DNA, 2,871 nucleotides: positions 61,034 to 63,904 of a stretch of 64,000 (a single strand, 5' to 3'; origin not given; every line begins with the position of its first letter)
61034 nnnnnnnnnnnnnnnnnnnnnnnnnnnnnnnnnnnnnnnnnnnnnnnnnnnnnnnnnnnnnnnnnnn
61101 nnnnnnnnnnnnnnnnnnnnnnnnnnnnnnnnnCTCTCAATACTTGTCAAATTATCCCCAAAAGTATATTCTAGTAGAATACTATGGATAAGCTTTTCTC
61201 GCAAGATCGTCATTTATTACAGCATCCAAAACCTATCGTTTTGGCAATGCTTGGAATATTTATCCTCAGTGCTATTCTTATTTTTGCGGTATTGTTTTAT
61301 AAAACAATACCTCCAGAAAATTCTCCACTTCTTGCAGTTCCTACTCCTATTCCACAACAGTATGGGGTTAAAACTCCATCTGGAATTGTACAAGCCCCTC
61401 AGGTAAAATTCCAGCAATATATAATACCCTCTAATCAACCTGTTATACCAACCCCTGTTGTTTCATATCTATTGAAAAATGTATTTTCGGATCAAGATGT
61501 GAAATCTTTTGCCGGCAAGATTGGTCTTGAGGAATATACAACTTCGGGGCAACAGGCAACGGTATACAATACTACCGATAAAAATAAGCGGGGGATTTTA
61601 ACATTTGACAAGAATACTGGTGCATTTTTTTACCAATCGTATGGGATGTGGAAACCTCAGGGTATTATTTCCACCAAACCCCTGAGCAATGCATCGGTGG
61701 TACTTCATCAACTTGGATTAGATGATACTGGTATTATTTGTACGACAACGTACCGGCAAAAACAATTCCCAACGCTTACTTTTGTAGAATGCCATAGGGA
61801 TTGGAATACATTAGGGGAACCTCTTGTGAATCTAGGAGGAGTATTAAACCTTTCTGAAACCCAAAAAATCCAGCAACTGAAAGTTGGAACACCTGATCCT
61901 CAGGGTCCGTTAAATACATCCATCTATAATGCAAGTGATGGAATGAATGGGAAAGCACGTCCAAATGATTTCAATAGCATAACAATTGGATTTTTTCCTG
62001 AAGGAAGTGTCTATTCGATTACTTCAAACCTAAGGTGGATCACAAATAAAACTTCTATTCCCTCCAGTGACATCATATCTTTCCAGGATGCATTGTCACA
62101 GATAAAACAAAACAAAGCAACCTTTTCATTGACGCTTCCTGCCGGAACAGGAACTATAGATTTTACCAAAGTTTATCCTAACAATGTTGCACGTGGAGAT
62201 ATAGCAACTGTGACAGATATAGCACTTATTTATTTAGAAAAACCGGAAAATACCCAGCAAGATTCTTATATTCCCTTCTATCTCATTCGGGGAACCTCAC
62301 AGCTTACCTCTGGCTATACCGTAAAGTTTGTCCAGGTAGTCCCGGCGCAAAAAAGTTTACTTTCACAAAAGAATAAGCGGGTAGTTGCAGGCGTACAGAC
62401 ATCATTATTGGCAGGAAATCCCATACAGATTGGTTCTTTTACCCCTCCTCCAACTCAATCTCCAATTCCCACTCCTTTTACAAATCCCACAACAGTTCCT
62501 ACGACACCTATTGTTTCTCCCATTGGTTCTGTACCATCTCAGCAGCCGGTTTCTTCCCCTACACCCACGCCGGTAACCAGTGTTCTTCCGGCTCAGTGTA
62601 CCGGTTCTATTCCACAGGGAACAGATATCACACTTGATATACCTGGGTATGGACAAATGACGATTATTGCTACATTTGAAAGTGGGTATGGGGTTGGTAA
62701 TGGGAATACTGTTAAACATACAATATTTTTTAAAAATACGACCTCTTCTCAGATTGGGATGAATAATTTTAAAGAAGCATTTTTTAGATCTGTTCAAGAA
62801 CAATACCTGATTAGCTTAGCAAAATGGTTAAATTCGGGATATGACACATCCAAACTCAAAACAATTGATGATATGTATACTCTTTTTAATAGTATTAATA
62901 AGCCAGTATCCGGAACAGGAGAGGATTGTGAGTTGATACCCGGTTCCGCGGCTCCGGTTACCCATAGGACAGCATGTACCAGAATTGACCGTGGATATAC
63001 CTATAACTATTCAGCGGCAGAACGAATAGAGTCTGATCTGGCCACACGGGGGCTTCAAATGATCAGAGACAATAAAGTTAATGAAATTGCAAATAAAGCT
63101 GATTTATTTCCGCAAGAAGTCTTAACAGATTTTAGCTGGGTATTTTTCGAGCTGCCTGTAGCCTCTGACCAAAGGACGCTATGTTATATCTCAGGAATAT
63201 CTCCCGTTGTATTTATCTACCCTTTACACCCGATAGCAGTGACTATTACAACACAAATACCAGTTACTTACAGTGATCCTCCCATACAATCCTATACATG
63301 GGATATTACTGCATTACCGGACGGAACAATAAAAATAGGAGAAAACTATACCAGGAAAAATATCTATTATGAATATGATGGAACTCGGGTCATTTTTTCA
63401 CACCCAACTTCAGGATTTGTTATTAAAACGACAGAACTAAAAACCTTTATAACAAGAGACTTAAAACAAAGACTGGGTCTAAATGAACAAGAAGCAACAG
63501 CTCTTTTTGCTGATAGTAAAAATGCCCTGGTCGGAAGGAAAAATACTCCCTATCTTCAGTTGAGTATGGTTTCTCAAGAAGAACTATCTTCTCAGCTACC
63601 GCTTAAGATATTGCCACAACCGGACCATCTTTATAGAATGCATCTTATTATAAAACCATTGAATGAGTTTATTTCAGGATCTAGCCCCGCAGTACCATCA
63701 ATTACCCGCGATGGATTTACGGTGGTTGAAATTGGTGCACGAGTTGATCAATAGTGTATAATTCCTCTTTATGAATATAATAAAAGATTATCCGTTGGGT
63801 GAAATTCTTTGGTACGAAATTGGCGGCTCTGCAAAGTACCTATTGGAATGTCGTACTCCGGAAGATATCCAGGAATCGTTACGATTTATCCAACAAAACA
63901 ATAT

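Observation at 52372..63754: The str operon is interrupted and tuf is missing after fusA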

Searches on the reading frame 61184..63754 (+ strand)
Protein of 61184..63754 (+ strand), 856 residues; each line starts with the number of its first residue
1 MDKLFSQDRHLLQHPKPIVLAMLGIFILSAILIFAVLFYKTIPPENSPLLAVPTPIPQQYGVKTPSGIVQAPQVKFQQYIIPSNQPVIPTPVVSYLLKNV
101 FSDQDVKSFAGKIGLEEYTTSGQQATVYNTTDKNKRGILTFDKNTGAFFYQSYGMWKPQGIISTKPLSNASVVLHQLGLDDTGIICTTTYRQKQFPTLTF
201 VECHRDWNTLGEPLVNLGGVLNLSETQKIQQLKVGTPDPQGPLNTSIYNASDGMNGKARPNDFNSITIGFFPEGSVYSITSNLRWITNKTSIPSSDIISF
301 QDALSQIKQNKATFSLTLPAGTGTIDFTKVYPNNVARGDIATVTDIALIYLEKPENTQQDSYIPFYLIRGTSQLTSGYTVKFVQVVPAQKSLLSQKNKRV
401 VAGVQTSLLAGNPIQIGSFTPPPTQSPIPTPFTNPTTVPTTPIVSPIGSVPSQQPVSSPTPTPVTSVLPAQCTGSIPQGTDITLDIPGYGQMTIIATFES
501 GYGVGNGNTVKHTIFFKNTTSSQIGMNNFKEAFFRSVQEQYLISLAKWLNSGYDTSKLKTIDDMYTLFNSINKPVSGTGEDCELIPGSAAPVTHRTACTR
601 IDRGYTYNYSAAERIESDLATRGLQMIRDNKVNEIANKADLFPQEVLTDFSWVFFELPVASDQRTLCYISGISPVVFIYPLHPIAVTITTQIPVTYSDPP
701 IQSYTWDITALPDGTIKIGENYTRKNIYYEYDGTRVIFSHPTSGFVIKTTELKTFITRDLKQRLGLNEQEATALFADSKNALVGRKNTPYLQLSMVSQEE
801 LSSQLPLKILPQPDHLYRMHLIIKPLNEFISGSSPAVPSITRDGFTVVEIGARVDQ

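Call 8: search_protein_families(library=pfam, proteins=[window:61184-63754:+], max_evalue=0.01)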
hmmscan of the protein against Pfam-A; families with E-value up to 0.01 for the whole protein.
window:61184-63754:+ (856 aa): 0 families

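Call 16: find_encoding_contigs(protein=window:61184-63754:+, flank=10000, max_places=10)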
Protein window:61184-63754:+ (856 aa): 1 contig read that carries it; 1 place shown.
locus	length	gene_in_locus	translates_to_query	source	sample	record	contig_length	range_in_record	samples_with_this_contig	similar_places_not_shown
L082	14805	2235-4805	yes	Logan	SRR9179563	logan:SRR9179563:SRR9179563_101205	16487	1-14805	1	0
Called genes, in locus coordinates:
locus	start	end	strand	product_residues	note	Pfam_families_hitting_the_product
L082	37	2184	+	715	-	PF00009:GTP_EFTU, PF22042:EF-G_D2, PF03144:GTP_EFTU_D2, PF14492:EFG_III, PF16658:RF3_C (weak), PF03764:EFG_IV, PF00679:EFG_C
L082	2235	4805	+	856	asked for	-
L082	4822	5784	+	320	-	PF01565:FAD_binding_4, PF02873:MurB_C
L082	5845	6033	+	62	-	-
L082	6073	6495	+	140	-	-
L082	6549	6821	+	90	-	-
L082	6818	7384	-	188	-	-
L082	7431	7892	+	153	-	PF00293:NUDIX, PF14815:NUDIX_4 (weak)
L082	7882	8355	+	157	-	PF00293:NUDIX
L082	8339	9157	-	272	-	-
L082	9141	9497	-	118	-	-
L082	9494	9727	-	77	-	-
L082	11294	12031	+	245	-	PF01978:TrmB, PF01047:MarR (weak), PF03965:Penicillinase_R (weak)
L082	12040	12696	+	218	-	PF02585:PIG-L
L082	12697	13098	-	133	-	PF08570:DUF1761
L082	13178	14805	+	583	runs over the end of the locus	PF02683:DsbD_TM, PF13386:DsbD_2 (weak), PF00578:AhpC-TSA, PF08534:Redoxin, PF13905:Thioredoxin_8, PF17991:Thioredoxin_10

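Call 26: find_homologous_proteins(query=L082:12040-12696:+)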
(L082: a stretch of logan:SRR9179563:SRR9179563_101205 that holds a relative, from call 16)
Query L082:12040-12696:+ (218 aa): 2156 proteins with E <= 0.001 among 2319 candidates; the best 120 are listed.
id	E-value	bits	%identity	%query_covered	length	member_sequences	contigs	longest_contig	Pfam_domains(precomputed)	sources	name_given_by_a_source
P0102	6.2e-140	482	100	100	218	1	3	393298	PF02585.23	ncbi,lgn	-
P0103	2.0e-89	317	64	100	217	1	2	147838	PF02585.23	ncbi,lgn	-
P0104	1.1e-84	302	62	100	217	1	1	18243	PF02585.23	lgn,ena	-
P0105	6.1e-83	296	60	100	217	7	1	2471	PF02585.23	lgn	-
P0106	2.1e-82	294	59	100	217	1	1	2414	PF02585.23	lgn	-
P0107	2.4e-82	294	59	100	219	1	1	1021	PF02585.23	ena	-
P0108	3.3e-82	293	61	99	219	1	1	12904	PF02585.23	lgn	-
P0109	3.7e-82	293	58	99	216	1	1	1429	PF02585.23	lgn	-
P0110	6.1e-82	293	59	100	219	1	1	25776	PF02585.23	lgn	-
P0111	1.0e-81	292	60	100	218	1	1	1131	PF02585.23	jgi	jgi:N-acetylglucosamine malate deacetylase 2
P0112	3.9e-81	290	60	100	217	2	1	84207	PF02585.23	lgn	-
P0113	4.0e-81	290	62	99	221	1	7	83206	PF02585.23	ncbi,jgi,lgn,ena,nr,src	ncbi:MAG TPA: PIG-L deacetylase family protein [Patescibacteria group bacterium]|nr:PIG-L deacetylas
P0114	6.9e-81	289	59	100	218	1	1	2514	PF02585.23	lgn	-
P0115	9.1e-81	289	61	99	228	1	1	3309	PF02585.23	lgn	-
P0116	9.2e-81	289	61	99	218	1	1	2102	PF02585.23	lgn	-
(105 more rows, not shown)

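Call 27: find_encoding_contigs(protein=P0102, flank=10000, max_places=10)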
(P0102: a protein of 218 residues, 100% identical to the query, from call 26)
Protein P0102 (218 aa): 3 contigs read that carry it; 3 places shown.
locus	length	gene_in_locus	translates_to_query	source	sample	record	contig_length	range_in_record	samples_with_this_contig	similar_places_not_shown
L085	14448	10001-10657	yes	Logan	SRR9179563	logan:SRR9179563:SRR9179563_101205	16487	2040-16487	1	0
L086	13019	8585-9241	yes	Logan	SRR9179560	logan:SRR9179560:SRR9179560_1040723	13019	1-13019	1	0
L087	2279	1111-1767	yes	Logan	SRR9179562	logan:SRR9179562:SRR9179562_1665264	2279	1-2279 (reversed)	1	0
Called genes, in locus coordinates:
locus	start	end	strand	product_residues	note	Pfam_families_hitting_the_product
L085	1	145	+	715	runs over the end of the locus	PF00009:GTP_EFTU, PF22042:EF-G_D2, PF03144:GTP_EFTU_D2, PF14492:EFG_III, PF16658:RF3_C (weak), PF03764:EFG_IV, PF00679:EFG_C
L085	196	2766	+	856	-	-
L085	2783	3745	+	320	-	PF01565:FAD_binding_4, PF02873:MurB_C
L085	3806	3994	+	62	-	-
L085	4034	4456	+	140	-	-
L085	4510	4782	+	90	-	-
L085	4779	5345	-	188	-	-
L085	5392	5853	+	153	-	PF00293:NUDIX, PF14815:NUDIX_4 (weak)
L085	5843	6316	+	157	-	PF00293:NUDIX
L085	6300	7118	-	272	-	-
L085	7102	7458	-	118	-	-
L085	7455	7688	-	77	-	-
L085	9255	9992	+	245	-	PF01978:TrmB, PF01047:MarR (weak), PF03965:Penicillinase_R (weak)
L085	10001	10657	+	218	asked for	PF02585:PIG-L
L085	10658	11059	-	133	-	PF08570:DUF1761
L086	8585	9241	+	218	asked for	PF02585:PIG-L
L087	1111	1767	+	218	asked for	PF02585:PIG-L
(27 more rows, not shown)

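Call 45: search_protein_families(library=pfam, proteins=[window:61184-63754:+], max_evalue=10)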
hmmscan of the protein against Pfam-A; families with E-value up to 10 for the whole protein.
window:61184-63754:+ (856 aa): 0 families

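Call 53: search_protein_families(library=ncbifam, proteins=[window:61184-63754:+], max_evalue=0.01)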
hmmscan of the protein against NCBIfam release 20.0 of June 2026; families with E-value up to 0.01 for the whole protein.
window:61184-63754:+ (856 aa): 0 families

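Call 61: search_protein_representatives(protein=window:61184-63754:+)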
Query: 856 residues. Proteins with E-value up to 0.001 (for the whole library): 3344; up to 1e-10: 733; up to 1e-30: 226. The best 150 are listed.
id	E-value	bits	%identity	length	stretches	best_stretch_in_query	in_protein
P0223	0.0e+00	1934.4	100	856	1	1-856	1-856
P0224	9.9e-168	576.3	41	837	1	13-852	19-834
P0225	1.8e-165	568.8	41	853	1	18-852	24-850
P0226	2.1e-157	542.1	39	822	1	22-854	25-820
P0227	5.6e-157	540.7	41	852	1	21-852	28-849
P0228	3.9e-151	521.4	39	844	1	20-853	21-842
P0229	2.1e-150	519.0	38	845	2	21-432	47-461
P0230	3.2e-149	515.1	38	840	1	24-852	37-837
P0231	6.0e-147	507.5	40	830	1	91-852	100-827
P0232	1.5e-137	476.4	35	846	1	26-853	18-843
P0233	1.7e-133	463.0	36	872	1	70-852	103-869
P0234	9.7e-133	460.5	36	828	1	24-854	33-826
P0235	1.0e-132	460.4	37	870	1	16-852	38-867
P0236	2.5e-127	442.6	39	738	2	11-496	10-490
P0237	3.5e-127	442.1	37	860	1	25-852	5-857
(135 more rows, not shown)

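Call 65: search_protein_families(library=pfam, alignment_id=A2, max_evalue=0.01)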
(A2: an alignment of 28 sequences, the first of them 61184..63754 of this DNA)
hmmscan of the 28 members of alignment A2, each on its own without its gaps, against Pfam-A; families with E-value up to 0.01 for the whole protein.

A. member 1, window:61184-63754:+ (856 aa): 0 families

B. families by the number of members that match (of 28 scanned): 3 families
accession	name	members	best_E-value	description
PF09999.14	DUF2240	1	0.0025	Uncharacterized protein conserved in archaea (DUF2240)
PF07676.18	PD40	1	0.0027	WD40-like Beta Propeller Repeat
PF24571.2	HEAT_SCC3-SA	1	0.0043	Cohesin subunit SCC3/SA, HEAT-repeats domain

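Call 66: search_solved_structures(query=A2, max_evalue=1)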
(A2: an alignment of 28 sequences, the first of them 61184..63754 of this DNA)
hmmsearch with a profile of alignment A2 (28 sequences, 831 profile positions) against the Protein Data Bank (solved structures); distinct sequences matched with E-value up to 1: 11.
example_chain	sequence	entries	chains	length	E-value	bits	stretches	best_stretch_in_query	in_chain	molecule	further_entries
8zmx_A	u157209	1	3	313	0.068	14.2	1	249-352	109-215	Meso-diaminopimelate D-dehydrogenase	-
4v4x_BK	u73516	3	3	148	0.085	13.8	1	280-335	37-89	50S ribosomal protein L9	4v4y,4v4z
4v83_BH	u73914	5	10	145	0.09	13.7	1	280-335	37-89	50S ribosomal protein L9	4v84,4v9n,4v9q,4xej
4v9i_BI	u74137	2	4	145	0.091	13.7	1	280-335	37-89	50S ribosomal protein L9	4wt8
4v87_AK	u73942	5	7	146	0.092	13.7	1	280-335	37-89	50S ribosomal protein L9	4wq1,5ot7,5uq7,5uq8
4v68_BI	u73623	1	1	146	0.092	13.7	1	280-335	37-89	50S ribosomal protein L9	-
4zer_1I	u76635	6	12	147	0.094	13.7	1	280-335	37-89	50S ribosomal protein L9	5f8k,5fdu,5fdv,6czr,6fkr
4v4i_G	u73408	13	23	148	0.095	13.7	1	280-335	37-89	50S ribosomal protein L9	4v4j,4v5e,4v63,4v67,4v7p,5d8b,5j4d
10px_1I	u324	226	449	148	0.095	13.7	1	280-335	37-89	50S ribosomal protein L9 | Large ribosomal subunit protein bL9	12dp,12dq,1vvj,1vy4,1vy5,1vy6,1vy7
4v8a_AI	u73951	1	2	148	0.098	13.6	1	280-335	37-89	50S ribosomal protein L9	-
1fj7_A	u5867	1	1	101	0.68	10.8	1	226-269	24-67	NUCLEOLIN RBD1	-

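Call 92: search_protein_families(library=padloc, proteins=[window:61184-63754:+], max_evalue=0.001)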
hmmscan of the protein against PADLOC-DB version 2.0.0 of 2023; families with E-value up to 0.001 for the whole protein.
window:61184-63754:+ (856 aa): 0 families

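Call 93: search_protein_families(library=phrogs, proteins=[window:61184-63754:+], max_evalue=0.001)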
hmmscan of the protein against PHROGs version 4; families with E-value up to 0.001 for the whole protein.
window:61184-63754:+ (856 aa): 0 families
